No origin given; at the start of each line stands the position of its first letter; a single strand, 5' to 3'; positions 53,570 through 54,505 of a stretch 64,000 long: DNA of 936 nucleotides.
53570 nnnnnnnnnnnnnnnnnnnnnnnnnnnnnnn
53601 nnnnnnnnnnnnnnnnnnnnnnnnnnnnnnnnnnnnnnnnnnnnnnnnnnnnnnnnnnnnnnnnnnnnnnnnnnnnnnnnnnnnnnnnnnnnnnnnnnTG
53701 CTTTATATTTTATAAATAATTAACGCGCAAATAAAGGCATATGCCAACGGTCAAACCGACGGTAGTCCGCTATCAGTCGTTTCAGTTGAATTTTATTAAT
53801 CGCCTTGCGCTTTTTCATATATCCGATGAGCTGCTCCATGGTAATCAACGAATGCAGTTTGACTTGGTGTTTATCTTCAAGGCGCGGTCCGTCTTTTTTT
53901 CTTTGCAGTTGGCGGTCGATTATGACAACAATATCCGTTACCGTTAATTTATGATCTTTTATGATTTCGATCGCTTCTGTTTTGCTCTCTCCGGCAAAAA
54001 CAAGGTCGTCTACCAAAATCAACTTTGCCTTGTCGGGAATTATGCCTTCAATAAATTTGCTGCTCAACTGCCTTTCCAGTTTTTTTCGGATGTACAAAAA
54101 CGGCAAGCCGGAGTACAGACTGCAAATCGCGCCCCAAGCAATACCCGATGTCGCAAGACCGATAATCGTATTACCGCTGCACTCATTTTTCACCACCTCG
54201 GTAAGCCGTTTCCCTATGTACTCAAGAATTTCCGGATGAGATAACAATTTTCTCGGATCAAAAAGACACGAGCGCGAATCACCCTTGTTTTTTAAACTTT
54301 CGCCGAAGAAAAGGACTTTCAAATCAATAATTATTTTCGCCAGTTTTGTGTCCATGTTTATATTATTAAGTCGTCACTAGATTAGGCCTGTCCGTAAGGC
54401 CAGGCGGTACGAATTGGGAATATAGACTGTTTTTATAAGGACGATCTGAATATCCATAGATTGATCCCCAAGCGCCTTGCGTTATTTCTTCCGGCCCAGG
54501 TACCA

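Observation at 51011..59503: Unassigned 8-gene minus-strand cluster combining arginine-type and nucleotide-type enzymes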

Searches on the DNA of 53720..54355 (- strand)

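Call 98: search_rna_families(source=L039, start=5440, end=5625, threshold=evalue, max_evalue=10, show_alignments=3)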
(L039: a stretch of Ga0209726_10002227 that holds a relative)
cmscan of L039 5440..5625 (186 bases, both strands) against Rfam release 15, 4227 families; matches with E-value up to 10: 18.
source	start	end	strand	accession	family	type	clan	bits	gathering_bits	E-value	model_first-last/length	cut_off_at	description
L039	5571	5597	-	RF02059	STnc50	Gene; sRNA;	-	18.5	55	0.7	47-73/84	no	Salmonella enterica sRNA STnc40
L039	5561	5625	-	RF02084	STnc130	Gene; sRNA;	-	18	55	1.5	64-135/135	5'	Enterobacteria sRNA STnc130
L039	5540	5604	+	RF02362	Yfr10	Gene; sRNA;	-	17.2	43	2.6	1-78/78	no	Cyanobacterial functional RNA 10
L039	5559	5625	-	RF02053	STnc430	Gene; sRNA;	-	16.8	47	1.8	95-162/162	5'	Enterobacterial sRNA STnc430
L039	5497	5595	+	RF01770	rimP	Cis-reg; leader;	-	16.5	47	1.8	1-102/102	no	Gammaprotebacteria rimP leader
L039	5505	5601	+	RF02059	STnc50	Gene; sRNA;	-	16.3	55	2.2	1-84/84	no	Salmonella enterica sRNA STnc40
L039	5512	5595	+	RF02348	tracrRNA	Gene; CRISPR;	-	15.9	70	2.3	1-92/92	no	Trans-activating crRNA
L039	5531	5597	+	RF02074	STnc240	Gene; sRNA;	-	15.9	55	6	1-77/77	no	Enterobacterial sRNA STnc240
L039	5562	5594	+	RF00480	HIV_FE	Cis-reg; frameshift_element;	-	15.9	45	6.5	1-52/52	no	HIV Ribosomal frameshift signal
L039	5574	5618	+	RF02060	STnc410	Gene; sRNA;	-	15.6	50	0.22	1-158/158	no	Enterobacterial sRNA STnc410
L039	5566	5621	-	RF02427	SpF10_sRNA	Gene; sRNA;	-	15.6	60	1.8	1-57/57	no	Streptococcus sRNA SpF10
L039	5560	5601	+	RF00641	mir-154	Gene; miRNA;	CL00149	15.1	52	2.8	1-82/82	no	mir-154 microRNA precursor family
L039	5522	5599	+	RF02053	STnc430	Gene; sRNA;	-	14.2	47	6.3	1-162/162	no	Enterobacterial sRNA STnc430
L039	5566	5597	+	RF03474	mir-4766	Gene; miRNA;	-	14.1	72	4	1-56/56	no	mir-4766 microRNA precursor family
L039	5550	5625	+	RF02822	Srn266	Gene; sRNA;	-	13.9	63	5.8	1-86/112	3'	Streptococcus RNA 266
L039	5567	5598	+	RF04343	Plastid-psbA-2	Cis-reg;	CL00153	13.5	55.8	6.1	1-60/60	no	Plastid-psbA-2 3UTR RNA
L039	5448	5600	+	RF00558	L20_leader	Cis-reg; leader;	-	12.8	58.7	4.2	1-127/127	no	Ribosomal protein L20 leader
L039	5567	5625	-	RF00082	SraG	Gene; sRNA;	-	12.8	50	5.5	120-177/177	5'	SraG RNA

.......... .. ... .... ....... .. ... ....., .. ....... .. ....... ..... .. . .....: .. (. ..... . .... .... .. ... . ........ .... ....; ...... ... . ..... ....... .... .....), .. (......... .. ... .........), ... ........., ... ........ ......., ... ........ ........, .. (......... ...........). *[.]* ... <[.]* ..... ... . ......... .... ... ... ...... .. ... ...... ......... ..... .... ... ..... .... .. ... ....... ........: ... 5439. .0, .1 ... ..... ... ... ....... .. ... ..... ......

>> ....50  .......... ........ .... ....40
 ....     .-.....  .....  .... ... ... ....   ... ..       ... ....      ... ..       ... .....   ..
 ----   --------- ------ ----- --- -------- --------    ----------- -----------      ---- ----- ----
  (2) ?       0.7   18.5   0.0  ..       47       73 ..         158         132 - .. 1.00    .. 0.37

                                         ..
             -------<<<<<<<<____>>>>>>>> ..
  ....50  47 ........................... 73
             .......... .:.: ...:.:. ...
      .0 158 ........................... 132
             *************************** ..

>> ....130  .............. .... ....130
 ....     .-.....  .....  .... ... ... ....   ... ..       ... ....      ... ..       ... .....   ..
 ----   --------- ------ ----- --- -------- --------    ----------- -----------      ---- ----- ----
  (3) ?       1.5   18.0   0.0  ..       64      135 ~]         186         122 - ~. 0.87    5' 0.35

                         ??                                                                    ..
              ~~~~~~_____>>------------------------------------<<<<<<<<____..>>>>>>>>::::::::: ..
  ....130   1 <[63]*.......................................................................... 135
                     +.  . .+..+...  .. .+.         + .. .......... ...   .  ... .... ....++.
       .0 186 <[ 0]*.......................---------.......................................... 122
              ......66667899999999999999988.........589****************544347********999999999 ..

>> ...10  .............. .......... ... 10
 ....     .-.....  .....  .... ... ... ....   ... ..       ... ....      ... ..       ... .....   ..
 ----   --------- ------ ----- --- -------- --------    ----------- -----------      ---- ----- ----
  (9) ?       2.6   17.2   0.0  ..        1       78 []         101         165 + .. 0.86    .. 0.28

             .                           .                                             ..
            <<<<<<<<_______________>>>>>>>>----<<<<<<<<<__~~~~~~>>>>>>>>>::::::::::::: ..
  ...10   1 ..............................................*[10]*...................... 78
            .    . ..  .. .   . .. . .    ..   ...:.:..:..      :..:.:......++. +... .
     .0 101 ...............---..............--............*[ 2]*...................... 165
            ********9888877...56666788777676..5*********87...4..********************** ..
